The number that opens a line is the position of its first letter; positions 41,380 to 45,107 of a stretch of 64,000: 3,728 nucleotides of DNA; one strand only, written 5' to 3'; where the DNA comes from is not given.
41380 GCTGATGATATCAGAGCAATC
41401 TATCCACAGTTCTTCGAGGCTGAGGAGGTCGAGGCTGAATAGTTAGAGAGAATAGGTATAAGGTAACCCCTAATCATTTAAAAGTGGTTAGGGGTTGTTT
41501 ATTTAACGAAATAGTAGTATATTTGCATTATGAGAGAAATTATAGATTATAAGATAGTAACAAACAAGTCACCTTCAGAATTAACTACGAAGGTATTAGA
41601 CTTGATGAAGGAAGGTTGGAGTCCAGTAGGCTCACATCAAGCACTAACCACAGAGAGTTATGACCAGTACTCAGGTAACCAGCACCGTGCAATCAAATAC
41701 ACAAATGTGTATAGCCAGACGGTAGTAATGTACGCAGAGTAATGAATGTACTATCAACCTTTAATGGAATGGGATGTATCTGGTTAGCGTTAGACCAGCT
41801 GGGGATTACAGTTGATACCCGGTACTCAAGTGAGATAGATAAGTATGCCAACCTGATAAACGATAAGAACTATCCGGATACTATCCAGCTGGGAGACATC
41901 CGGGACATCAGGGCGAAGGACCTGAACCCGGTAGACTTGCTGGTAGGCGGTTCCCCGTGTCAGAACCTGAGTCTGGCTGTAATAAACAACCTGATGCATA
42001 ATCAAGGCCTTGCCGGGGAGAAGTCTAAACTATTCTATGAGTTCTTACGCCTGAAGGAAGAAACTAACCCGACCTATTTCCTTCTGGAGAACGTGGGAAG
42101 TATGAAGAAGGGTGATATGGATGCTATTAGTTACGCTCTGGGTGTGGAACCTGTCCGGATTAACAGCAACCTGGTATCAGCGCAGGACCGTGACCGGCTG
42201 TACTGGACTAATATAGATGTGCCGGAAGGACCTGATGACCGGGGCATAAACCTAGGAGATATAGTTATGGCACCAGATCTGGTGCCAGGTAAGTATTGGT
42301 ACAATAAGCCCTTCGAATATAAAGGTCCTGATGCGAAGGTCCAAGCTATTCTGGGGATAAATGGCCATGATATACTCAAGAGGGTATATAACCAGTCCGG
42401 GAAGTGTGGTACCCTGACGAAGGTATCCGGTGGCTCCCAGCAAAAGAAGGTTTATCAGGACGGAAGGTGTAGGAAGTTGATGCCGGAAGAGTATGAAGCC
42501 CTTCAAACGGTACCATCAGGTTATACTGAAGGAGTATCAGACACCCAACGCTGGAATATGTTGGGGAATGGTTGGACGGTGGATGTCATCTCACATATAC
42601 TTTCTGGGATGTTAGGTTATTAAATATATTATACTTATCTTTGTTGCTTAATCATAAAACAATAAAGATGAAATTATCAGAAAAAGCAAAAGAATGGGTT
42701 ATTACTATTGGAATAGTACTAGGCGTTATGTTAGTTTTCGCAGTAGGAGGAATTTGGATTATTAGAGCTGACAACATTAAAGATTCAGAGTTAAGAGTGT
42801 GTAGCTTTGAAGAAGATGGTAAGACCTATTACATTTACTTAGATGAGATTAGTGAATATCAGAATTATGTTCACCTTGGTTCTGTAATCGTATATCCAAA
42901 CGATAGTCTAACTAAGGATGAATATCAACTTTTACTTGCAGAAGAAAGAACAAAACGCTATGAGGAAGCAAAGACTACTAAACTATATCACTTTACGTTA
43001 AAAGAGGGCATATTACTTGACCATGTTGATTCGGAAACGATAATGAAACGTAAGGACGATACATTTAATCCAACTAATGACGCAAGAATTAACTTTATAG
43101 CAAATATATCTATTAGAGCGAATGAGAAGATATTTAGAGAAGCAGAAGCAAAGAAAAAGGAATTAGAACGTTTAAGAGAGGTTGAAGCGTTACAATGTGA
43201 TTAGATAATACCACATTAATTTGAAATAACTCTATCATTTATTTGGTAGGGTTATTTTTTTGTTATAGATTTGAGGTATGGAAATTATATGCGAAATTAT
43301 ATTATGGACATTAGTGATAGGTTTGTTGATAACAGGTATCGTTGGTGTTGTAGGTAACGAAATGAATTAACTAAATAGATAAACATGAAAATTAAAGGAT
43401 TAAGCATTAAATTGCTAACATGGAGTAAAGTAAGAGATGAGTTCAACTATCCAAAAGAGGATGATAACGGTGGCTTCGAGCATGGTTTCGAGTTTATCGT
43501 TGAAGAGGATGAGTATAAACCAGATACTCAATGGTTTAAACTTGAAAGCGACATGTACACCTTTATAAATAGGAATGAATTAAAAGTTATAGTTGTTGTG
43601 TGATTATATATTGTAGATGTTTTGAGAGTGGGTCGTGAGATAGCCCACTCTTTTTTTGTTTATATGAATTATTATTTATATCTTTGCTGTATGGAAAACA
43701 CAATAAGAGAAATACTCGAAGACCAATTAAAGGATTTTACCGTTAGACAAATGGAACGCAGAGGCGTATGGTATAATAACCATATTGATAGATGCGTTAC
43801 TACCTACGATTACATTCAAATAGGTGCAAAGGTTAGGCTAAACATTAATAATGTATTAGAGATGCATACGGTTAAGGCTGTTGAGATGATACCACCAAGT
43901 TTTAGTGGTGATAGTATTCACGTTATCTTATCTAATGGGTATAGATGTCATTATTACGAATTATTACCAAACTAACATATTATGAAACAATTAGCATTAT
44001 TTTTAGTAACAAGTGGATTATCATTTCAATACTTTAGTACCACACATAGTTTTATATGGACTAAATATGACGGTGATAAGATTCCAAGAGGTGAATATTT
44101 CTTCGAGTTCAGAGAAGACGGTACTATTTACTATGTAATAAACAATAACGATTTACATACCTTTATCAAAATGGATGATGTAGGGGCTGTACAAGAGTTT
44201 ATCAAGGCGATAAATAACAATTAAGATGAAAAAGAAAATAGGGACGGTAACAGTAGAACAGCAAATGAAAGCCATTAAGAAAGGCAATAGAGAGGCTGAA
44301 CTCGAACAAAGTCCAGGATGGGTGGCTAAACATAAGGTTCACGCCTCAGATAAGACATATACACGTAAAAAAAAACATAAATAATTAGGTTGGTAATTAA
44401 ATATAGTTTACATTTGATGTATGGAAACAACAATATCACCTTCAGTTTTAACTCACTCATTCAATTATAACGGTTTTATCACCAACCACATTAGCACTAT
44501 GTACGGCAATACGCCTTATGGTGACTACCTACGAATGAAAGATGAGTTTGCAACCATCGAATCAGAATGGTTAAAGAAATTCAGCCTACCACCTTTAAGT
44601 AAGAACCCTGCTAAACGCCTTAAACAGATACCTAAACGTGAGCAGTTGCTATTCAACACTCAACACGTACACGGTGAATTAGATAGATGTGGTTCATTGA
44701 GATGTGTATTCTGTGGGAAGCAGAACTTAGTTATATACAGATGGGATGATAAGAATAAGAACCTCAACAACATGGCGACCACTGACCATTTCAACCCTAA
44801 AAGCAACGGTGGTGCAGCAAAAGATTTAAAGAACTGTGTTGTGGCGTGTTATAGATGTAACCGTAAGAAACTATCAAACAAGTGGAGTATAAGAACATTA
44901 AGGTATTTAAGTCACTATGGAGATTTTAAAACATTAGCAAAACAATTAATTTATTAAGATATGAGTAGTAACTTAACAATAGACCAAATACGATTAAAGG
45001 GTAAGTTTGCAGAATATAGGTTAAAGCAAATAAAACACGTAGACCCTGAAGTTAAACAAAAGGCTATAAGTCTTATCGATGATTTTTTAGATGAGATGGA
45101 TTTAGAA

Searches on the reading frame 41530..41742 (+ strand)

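Call 13: search_protein_families(library=pfam, max_evalue=1, proteins=[window:41530-41742:+])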
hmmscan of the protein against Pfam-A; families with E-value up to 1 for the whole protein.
window:41530-41742:+ (70 aa): 1 family
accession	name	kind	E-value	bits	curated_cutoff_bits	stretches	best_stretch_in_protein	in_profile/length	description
PF08410.15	DUF1737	-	8e-07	29.3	24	1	7-43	4-40/53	Domain of unknown function (DUF1737)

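Call 35: search_protein_families(library=phrogs, max_evalue=0.001, proteins=[window:41530-41742:+])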
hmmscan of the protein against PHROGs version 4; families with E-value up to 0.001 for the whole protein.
window:41530-41742:+ (70 aa): 3 families
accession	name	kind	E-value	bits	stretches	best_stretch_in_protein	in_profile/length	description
phrog_2036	-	unknown function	1.5e-06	29.2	1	6-41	10-45/67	-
phrog_143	-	unknown function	0.00014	21.5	1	5-41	4-40/634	-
phrog_9498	-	unknown function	0.00046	20.9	1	4-42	3-41/113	-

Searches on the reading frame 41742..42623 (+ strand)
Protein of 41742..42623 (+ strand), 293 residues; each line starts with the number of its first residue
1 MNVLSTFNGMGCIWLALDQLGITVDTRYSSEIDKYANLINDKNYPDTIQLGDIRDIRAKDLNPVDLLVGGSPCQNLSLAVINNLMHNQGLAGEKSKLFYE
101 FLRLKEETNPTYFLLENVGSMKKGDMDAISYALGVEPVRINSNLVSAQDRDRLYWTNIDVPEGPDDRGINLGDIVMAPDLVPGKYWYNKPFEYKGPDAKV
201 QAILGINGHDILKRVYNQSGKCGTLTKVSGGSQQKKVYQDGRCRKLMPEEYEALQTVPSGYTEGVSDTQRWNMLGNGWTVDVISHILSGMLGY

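Call 13: search_protein_families(library=pfam, max_evalue=1, proteins=[window:41742-42623:+])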
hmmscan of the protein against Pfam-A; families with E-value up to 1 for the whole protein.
window:41742-42623:+ (293 aa): 2 families
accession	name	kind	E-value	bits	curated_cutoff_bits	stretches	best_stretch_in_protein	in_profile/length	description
PF00145.23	DNA_methylase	-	1.1e-33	117.5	22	2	1-124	1-117/324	C-5 cytosine-specific DNA methylase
PF21832.1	DUF6892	-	0.25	12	24.6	1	74-103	7-35/136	Family of unknown function (DUF6892)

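Call 96: search_solved_structures(query=window:41742-42623:+, max_evalue=0.001)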
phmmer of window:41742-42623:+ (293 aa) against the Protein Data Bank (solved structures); distinct sequences matched with E-value up to 0.001: 51.
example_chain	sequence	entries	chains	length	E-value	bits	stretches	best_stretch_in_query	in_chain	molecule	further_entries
8tci_A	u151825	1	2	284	1.2e-20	77.1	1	2-159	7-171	DNA (cytosine-5)-methyltransferase 3C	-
8xee_A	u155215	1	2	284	1.6e-20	76.7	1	2-159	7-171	DNA (cytosine-5)-methyltransferase 3B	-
7v0e_A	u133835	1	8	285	1.7e-20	76.6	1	2-159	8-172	DNA (cytosine-5)-methyltransferase 3B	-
6kda_A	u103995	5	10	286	1.7e-20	76.6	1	2-159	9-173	DNA (cytosine-5)-methyltransferase 3B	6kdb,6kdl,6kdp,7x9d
6u90_A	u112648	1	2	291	1.8e-20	76.6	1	2-159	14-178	DNA (cytosine-5)-methyltransferase 3B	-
6u8p_A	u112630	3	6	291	1.9e-20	76.5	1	2-159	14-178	DNA (cytosine-5)-methyltransferase 3B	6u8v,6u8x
6kdt_A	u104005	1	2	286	2.2e-20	76.2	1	2-159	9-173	DNA (cytosine-5)-methyltransferase 3B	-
6u91_A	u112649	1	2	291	2.4e-20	76.1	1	2-159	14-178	DNA (cytosine-5)-methyltransferase 3B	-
6u8w_A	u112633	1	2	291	4.3e-20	75.3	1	2-159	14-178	DNA (cytosine-5)-methyltransferase 3B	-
8te1_A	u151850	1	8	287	5.5e-20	74.9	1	2-159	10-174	DNA (cytosine-5)-methyltransferase 3A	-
6w89_A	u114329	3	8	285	8.1e-20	74.4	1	2-159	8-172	DNA (cytosine-5)-methyltransferase 3A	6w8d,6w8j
8te4_A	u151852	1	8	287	8.6e-20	74.3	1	2-159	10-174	DNA (cytosine-5)-methyltransferase 3A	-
6brr_A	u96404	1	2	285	8.6e-20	74.3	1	2-159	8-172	DNA (cytosine-5)-methyltransferase 3A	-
8te3_A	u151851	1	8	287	9.5e-20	74.2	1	2-159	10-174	DNA (cytosine-5)-methyltransferase 3A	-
5yx2_A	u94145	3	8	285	9.7e-20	74.1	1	2-159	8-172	DNA (cytosine-5)-methyltransferase 3A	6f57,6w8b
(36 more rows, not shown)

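Call 97: search_protein_families(library=ncbifam, max_evalue=0.001, proteins=[window:41742-42623:+])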
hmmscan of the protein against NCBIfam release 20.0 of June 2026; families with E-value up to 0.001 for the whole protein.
window:41742-42623:+ (293 aa): 2 families
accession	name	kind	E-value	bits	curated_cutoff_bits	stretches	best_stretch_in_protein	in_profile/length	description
TIGR00675.1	dcm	superfamily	6.9e-35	121.2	100.65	2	4-125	2-117/329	DNA (cytosine-5-)-methyltransferase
NF007772.0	PRK10458.1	subfamily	5.1e-07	28.6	710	1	59-125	165-235/472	DNA cytosine methylase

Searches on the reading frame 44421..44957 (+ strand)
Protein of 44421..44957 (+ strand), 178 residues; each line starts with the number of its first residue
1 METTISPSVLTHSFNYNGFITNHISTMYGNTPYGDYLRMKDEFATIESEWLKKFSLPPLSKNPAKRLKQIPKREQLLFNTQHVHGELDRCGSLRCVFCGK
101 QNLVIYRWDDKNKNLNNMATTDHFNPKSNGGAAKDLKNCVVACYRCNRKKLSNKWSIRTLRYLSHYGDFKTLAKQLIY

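Call 35: search_protein_families(library=phrogs, max_evalue=0.001, proteins=[window:44421-44957:+])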
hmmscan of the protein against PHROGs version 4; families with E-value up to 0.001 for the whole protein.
window:44421-44957:+ (178 aa): 14 families
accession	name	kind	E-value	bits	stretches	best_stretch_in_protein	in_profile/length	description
phrog_2214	-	DNA, RNA and nucleotide metabolism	6.4e-10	39.7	1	86-156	187-242/429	HNH endonuclease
phrog_16726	-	DNA, RNA and nucleotide metabolism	1.2e-07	32.7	1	94-152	95-142/308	HNH endonuclease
phrog_8660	-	DNA, RNA and nucleotide metabolism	8.4e-07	30.3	1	80-150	112-176/196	HNH endonuclease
phrog_338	-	DNA, RNA and nucleotide metabolism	1.1e-06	29.2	1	92-151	207-260/340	HNH endonuclease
phrog_2118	-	DNA, RNA and nucleotide metabolism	1.2e-05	26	1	93-152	177-223/301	HNH endonuclease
phrog_1271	-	DNA, RNA and nucleotide metabolism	1.4e-05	25.6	1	94-160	268-325/361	HNH endonuclease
phrog_589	-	DNA, RNA and nucleotide metabolism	1.9e-05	25.5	1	94-150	93-138/179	HNH endonuclease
phrog_6050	-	DNA, RNA and nucleotide metabolism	3.6e-05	23.8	1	90-153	309-360/402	HNH endonuclease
phrog_30726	-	unknown function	4.2e-05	24.4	1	63-149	19-109/159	-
phrog_25184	-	DNA, RNA and nucleotide metabolism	6.3e-05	23.5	1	118-177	126-186/209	HNH endonuclease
phrog_9545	-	DNA, RNA and nucleotide metabolism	0.00013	22.7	1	92-150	110-164/206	HNH endonuclease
phrog_5718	-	DNA, RNA and nucleotide metabolism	0.00023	21.3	1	76-156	113-179/394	HNH endonuclease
phrog_29143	-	DNA, RNA and nucleotide metabolism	0.00024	22.4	1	94-153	21-74/126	HNH endonuclease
phrog_33554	-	DNA, RNA and nucleotide metabolism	0.00025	22.3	1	93-160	20-82/114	HNH endonuclease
